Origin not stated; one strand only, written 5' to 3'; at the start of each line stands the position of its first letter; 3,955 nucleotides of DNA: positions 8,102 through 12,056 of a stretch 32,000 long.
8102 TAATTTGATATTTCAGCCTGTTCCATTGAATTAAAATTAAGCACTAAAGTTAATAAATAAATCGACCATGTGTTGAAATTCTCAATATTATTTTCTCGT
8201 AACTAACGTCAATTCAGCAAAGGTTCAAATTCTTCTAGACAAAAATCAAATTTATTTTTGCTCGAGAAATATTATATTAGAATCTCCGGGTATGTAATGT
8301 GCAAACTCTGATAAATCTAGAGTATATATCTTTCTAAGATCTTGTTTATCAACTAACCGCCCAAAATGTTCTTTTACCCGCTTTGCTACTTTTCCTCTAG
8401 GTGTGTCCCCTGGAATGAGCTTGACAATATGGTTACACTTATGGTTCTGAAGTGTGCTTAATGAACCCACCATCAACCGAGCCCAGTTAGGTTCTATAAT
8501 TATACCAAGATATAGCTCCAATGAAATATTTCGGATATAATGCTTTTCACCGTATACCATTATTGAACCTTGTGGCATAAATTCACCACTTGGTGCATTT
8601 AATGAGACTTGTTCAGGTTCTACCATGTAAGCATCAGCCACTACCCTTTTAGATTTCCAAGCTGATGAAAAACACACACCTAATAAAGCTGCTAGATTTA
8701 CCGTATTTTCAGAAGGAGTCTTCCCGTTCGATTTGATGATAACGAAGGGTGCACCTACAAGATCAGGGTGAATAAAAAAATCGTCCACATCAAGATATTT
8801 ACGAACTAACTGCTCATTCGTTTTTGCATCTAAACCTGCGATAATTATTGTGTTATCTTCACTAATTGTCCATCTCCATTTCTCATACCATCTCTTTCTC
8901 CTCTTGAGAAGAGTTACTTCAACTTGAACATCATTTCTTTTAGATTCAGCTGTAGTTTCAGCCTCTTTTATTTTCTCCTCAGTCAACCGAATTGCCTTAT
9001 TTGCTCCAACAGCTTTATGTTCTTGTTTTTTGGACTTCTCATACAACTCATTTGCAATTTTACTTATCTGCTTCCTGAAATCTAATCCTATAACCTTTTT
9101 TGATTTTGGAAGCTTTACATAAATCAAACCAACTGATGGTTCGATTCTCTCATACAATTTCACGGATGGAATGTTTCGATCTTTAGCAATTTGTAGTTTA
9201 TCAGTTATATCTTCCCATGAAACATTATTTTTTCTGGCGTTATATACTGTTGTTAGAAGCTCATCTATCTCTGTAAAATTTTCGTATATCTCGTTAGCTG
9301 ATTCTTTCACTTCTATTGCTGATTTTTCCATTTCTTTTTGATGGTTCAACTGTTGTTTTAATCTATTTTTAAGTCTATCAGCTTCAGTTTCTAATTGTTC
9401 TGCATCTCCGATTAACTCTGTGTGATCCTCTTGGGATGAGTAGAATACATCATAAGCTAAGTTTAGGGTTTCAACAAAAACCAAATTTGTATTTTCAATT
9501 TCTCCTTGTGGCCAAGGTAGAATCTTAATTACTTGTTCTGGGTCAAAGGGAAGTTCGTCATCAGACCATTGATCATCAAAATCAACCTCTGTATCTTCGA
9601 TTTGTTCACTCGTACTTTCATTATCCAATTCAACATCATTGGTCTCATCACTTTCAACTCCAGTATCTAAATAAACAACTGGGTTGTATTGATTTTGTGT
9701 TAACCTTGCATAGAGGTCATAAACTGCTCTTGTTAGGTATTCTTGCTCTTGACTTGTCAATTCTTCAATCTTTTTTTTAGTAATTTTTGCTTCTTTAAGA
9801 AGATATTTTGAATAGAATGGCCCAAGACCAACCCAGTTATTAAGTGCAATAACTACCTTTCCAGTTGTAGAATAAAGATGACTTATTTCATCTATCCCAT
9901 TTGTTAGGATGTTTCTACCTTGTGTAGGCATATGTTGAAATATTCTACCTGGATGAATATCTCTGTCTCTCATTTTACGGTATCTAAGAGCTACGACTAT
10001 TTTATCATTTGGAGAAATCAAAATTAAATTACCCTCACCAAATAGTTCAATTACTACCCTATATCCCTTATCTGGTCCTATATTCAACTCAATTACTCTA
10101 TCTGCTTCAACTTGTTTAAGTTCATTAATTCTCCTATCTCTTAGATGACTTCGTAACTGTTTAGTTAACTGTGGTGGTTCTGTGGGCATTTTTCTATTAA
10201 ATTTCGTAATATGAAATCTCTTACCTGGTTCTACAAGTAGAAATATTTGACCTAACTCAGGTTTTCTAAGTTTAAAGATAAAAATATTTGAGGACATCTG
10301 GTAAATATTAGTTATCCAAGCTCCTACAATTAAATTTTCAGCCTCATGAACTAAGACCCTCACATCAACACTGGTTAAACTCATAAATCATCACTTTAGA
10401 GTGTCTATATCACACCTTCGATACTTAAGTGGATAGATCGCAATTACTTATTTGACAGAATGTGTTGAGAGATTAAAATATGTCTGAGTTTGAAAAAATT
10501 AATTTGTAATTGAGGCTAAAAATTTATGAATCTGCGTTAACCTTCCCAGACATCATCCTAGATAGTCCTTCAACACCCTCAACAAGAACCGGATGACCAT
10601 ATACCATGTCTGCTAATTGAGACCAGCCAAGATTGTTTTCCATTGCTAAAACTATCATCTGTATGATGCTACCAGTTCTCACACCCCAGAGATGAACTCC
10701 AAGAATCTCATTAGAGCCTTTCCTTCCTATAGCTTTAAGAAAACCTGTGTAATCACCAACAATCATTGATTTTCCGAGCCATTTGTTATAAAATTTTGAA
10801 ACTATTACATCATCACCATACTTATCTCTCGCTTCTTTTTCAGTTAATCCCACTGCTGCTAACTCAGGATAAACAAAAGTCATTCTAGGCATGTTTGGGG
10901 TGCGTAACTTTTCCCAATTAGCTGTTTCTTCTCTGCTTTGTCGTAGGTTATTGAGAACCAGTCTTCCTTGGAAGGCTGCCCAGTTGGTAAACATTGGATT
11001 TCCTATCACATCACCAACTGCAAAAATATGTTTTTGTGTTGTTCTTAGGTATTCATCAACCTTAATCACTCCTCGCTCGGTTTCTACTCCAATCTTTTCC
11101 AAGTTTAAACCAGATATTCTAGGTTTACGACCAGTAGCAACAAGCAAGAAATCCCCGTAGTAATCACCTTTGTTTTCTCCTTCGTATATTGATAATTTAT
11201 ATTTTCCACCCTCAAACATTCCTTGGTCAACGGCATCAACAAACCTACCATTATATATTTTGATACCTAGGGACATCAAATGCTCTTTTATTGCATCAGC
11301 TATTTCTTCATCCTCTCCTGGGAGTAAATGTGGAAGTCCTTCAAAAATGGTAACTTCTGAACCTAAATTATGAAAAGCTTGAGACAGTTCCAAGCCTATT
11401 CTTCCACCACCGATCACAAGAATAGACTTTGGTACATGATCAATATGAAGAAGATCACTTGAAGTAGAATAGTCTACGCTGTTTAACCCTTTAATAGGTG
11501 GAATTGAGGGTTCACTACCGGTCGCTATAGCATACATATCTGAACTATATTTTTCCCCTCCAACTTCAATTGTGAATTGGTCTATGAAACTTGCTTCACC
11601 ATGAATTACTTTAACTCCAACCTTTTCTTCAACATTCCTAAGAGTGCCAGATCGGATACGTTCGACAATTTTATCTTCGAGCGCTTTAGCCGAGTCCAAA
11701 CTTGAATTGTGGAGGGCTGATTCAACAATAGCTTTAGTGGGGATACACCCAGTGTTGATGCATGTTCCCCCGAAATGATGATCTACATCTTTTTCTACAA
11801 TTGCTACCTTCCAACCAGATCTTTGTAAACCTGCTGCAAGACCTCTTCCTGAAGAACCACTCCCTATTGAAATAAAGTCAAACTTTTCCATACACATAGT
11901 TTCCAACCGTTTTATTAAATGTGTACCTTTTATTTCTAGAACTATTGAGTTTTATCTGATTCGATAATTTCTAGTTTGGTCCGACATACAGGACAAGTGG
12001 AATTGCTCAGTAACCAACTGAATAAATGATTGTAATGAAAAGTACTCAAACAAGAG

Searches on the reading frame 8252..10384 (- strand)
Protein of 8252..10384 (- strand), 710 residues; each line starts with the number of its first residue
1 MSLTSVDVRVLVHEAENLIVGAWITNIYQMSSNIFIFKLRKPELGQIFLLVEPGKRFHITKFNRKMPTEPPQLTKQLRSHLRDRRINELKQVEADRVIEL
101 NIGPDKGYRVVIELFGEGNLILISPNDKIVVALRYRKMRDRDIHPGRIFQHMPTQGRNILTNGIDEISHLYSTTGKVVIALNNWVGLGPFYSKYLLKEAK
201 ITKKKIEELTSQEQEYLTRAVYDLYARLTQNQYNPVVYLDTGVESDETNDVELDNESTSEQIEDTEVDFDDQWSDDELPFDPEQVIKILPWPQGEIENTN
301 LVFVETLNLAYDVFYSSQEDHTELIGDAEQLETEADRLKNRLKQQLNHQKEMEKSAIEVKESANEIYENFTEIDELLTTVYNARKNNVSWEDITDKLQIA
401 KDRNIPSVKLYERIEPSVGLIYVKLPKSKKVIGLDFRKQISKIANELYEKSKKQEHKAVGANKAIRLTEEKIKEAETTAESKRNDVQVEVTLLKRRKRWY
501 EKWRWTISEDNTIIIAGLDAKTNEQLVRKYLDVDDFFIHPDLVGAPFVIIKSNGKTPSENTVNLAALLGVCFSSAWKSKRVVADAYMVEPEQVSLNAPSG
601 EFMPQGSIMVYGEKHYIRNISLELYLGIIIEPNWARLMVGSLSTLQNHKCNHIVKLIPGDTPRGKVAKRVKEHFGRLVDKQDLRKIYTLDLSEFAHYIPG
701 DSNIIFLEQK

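Call 5: search_protein_families(library=pfam, proteins=[window:8252-10384:-], max_evalue=0.05)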
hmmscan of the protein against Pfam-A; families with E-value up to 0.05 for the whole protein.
window:8252-10384:- (710 aa): 4 families
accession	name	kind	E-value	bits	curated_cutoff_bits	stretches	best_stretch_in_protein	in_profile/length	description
PF05833.16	NFACT_N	-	9.7e-44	150.3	31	2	5-246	2-260/456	NFACT N-terminal and middle domains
PF05670.18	NFACT-R_1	-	4.2e-26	92.1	29.8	1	502-612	1-112/112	NFACT protein RNA binding domain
PF00416.27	Ribosomal_S13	-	0.038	14.8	31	1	174-234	10-71/128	Ribosomal protein S13/S18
PF00143.24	Interferon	-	0.049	14.2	26.8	0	295-378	47-130/160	Interferon alpha/beta domain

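Call 6: search_protein_families(library=ncbifam, proteins=[window:8252-10384:-], max_evalue=0.05)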
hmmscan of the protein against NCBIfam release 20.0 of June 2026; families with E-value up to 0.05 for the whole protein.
window:8252-10384:- (710 aa): 4 families
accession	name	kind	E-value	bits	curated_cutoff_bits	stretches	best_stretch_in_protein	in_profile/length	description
NF041120.1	RqcH_arch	equivalog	5e-157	524.5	400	1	4-704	1-643/645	ribosome rescue protein RqcH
NF038240.1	fibro_bind_EfbA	exception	2.2e-10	39.8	1025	2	1-155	1-168/567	fibronectin-binding protein EfbA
NF002326.0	PRK01286.1-1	equivalog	0.012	14.9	390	1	321-403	281-363/379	deoxyguanosinetriphosphate triphosphohydrolase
NF008672.1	PRK11677.1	equivalog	0.04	13.8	150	0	339-380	24-66/133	Z-ring associated protein ZapG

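Call 63: search_solved_structures(query=window:8252-10384:-, show_alignments=3)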
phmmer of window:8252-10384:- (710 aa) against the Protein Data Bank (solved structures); distinct sequences matched with E-value up to 0.001: 8.
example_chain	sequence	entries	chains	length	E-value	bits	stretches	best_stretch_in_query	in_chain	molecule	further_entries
9gy4_Z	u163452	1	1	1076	5.5e-48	166.9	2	426-618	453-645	Ribosome quality control complex subunit NEMF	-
8aaf_a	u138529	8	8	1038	1.3e-20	76.5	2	3-150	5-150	Ribosome quality control complex subunit 2 | RQC2 isoform 1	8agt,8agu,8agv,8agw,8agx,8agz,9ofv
3j92_u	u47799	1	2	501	1.2e-18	70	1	4-143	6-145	NEMF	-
7aqc_R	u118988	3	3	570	2.9e-12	48.9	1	11-204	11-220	Rqc2 homolog RqcH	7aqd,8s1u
7as8_0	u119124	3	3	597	3.5e-12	48.6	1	11-204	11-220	Rqc2 homolog RqcH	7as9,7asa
7ope_0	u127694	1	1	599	1.1e-10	43.7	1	11-204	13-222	Rqc2 homolog RqcH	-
3doa_A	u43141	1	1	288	2e-08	36.2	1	24-197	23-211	Fibrinogen binding protein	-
6pon_A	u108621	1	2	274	0.00067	21.2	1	10-153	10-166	Adherence and virulence protein A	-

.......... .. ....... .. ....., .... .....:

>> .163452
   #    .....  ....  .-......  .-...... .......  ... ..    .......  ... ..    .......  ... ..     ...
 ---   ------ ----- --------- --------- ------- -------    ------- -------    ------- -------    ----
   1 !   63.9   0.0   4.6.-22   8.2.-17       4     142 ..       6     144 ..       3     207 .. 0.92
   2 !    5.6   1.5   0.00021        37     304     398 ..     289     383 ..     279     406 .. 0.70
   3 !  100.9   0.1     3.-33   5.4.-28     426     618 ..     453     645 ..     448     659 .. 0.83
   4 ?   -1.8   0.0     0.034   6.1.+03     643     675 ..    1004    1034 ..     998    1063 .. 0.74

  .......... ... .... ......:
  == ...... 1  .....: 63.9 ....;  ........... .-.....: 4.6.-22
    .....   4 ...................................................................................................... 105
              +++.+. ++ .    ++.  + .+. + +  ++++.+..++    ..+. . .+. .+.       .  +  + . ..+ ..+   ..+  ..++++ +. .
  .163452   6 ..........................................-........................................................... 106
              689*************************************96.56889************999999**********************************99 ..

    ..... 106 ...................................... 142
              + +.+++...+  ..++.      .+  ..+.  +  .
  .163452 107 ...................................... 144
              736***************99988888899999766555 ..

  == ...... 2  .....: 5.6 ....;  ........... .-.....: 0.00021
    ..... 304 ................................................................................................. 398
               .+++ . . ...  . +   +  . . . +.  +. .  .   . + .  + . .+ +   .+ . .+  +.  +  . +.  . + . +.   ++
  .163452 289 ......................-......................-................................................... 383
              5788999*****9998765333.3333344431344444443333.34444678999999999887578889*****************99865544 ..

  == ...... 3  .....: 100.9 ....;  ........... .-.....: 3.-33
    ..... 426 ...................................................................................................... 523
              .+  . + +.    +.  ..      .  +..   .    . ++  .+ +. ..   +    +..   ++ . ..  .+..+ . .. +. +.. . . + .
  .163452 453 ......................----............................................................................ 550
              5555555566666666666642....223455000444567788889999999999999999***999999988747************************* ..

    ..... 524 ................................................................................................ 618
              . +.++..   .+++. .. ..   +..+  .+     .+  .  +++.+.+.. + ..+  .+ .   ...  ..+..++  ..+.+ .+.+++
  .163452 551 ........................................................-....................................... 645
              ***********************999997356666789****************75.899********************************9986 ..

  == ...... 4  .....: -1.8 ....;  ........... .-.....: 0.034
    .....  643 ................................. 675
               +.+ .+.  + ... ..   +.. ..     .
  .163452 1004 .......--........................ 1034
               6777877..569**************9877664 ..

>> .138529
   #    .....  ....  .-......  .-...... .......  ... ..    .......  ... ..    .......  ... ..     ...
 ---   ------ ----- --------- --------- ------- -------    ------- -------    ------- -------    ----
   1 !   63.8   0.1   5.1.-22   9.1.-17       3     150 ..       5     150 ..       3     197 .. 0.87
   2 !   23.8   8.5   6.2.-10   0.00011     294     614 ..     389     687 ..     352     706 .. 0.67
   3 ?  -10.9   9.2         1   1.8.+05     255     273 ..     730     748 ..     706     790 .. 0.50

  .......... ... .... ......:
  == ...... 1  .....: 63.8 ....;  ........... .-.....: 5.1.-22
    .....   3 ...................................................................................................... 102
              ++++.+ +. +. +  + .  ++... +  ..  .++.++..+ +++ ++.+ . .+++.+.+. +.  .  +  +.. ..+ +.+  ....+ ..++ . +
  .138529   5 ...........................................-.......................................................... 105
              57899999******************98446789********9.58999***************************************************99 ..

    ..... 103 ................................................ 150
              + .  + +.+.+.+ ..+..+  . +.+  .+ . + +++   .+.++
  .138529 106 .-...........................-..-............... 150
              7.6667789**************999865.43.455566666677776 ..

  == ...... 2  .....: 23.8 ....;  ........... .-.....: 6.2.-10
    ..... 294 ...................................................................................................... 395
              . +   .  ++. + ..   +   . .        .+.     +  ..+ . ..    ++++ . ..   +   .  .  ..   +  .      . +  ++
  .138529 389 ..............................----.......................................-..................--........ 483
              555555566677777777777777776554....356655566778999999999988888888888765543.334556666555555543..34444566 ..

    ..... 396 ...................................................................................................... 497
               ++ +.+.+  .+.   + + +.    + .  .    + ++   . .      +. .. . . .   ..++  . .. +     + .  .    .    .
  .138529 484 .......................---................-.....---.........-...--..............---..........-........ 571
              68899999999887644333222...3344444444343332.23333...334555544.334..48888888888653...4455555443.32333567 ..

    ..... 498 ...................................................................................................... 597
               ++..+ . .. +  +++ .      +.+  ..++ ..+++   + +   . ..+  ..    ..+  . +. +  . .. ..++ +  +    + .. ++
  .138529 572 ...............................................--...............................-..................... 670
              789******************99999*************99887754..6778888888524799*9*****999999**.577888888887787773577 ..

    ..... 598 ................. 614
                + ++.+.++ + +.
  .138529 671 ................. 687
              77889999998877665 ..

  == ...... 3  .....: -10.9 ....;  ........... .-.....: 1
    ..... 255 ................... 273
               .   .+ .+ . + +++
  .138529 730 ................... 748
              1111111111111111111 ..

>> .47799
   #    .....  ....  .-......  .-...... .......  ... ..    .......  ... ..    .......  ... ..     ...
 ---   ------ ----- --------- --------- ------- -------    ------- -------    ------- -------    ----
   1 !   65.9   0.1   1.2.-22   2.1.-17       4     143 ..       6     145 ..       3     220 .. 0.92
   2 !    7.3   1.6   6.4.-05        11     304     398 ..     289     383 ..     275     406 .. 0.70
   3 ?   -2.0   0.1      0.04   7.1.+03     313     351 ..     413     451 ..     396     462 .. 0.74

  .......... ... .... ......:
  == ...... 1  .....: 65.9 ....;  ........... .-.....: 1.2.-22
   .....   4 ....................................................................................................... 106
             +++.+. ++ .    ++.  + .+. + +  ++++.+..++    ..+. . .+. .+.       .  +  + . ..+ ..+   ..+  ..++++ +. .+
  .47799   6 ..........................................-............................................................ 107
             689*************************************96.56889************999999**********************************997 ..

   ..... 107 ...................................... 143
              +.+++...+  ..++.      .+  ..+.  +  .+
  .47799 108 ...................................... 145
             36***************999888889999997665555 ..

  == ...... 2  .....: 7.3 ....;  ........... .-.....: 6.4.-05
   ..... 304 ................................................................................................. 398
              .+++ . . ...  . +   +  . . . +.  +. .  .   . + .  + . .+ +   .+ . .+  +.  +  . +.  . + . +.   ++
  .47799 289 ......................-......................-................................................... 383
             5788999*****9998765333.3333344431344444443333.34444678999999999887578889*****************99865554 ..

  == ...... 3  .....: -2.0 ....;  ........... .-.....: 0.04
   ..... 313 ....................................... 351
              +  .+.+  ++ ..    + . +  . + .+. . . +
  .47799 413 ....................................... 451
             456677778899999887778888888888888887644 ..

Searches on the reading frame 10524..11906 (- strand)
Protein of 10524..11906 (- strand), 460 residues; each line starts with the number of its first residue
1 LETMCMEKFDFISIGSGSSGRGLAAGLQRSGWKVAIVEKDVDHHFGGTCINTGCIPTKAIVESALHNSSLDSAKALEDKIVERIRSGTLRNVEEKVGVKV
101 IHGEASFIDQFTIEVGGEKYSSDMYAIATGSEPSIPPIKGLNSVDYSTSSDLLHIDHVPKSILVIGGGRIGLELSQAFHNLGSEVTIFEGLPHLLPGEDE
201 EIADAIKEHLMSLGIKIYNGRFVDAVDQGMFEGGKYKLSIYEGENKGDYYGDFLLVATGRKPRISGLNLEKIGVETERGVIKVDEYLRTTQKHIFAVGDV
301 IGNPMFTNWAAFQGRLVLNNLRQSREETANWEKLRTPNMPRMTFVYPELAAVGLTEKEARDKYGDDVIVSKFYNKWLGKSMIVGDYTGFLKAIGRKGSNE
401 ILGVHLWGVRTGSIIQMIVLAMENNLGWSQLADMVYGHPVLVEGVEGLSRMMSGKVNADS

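Call 5: search_protein_families(library=pfam, proteins=[window:10524-11906:-], max_evalue=0.05)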
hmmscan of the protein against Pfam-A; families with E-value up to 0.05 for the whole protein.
window:10524-11906:- (460 aa): 12 families
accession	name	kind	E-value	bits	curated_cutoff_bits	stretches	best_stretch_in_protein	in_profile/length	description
PF07992.20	Pyr_redox_2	-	1.5e-61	208.9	26.1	1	12-314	4-291/291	Pyridine nucleotide-disulphide oxidoreductase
PF02852.28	Pyr_redox_dim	-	4.8e-22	78.7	25.3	1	339-445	1-106/110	Pyridine nucleotide-disulphide oxidoreductase, dimerisation domain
PF00070.33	Pyr_redox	-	1.3e-18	67.7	22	1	162-228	2-68/82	Pyridine nucleotide-disulphide oxidoreductase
PF13738.12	Pyr_redox_3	-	2.3e-07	30.8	30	1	92-298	98-305/305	Pyridine nucleotide-disulphide oxidoreductase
PF02254.24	TrkA_N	-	3.9e-05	24.4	23.8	0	14-74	4-64/116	TrkA-N domain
PF01266.30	DAO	-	6.8e-05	23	27.9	1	14-59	5-50/353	FAD dependent oxidoreductase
PF13434.12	Lys_Orn_oxgnase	-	0.00015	21.5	21.3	1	112-184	133-213/339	L-lysine 6-monooxygenase/L-ornithine 5-monooxygenase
PF13450.12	NAD_binding_8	-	0.00042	21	21.9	0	14-49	2-35/68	NAD(P)-binding Rossmann-like domain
PF02737.24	3HCDH_N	-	0.0044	17.4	22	0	162-208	2-48/180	3-hydroxyacyl-CoA dehydrogenase, NAD binding domain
PF01210.29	NAD_Gly3P_dh_N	-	0.0087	16.5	23.1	0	14-97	5-90/158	NAD-dependent glycerol-3-phosphate dehydrogenase N-terminus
PF03807.23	F420_oxidored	-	0.019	16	21.6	0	14-38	5-31/94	NADP oxidoreductase coenzyme F420-dependent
PF01134.28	GIDA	-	0.049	13.1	22.1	0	12-58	3-44/391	Glucose inhibited division protein A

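Call 6: search_protein_families(library=ncbifam, proteins=[window:10524-11906:-], max_evalue=0.05)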
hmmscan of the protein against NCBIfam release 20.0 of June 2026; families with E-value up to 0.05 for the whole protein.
window:10524-11906:- (460 aa): 82 families (the best 25 are shown)
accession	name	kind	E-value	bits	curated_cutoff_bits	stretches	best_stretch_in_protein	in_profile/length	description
TIGR01350.1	lipoamide_DH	equivalog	1.2e-95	320.9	408.8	1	9-450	2-452/461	dihydrolipoyl dehydrogenase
NF040477.1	chlor_oxi_RclA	equivalog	7.4e-88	295.1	740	1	6-448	1-436/441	reactive chlorine resistance oxidoreductase RclA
TIGR02053.1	MerA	equivalog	1.5e-87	294.6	454.45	1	10-445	2-446/465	mercury(II) reductase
NF004991.0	PRK06370.1-3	subfamily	1.9e-87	293.9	620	1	7-446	34-481/509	FAD-containing oxidoreductase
NF005572.0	PRK07251.1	equivalog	2.4e-85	286.9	537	1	6-447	1-434/438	FAD-containing oxidoreductase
NF041853.1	hythiocyan_redase_MerA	equivalog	1.2e-83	281.4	650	1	6-448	1-437/440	hypothiocyanous acid reductase MerA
NF004947.0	PRK06292.2-5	equivalog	2.5e-82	277.3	592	1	6-446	1-452/474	dihydrolipoyl dehydrogenase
NF004992.0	PRK06370.1-4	equivalog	4.9e-78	262.6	629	1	6-445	2-448/459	FAD-containing oxidoreductase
NF004946.0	PRK06292.2-4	subfamily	9e-76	255.6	634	1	6-446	1-464/487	dihydrolipoyl dehydrogenase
NF004776.0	PRK06116.1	equivalog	4.3e-74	250.1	480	1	6-440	2-441/450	glutathione-disulfide reductase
NF005884.0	PRK07846.1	equivalog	5.8e-72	242.7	501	1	6-446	1-445/454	mycothione reductase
NF003585.0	PRK05249.1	equivalog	8.2e-71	239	465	1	6-444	4-449/464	Si-specific NAD(P)(+) transhydrogenase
NF004945.0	PRK06292.2-3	equivalog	7.1e-70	236.2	494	1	6-453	1-453/457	dihydrolipoyl dehydrogenase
NF004943.0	PRK06292.2-1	equivalog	9.2e-70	235.7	432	1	6-451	1-454/456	dihydrolipoyl dehydrogenase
NF004990.0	PRK06370.1-1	equivalog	8.3e-67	225.8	842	1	7-448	3-451/459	FAD-containing oxidoreductase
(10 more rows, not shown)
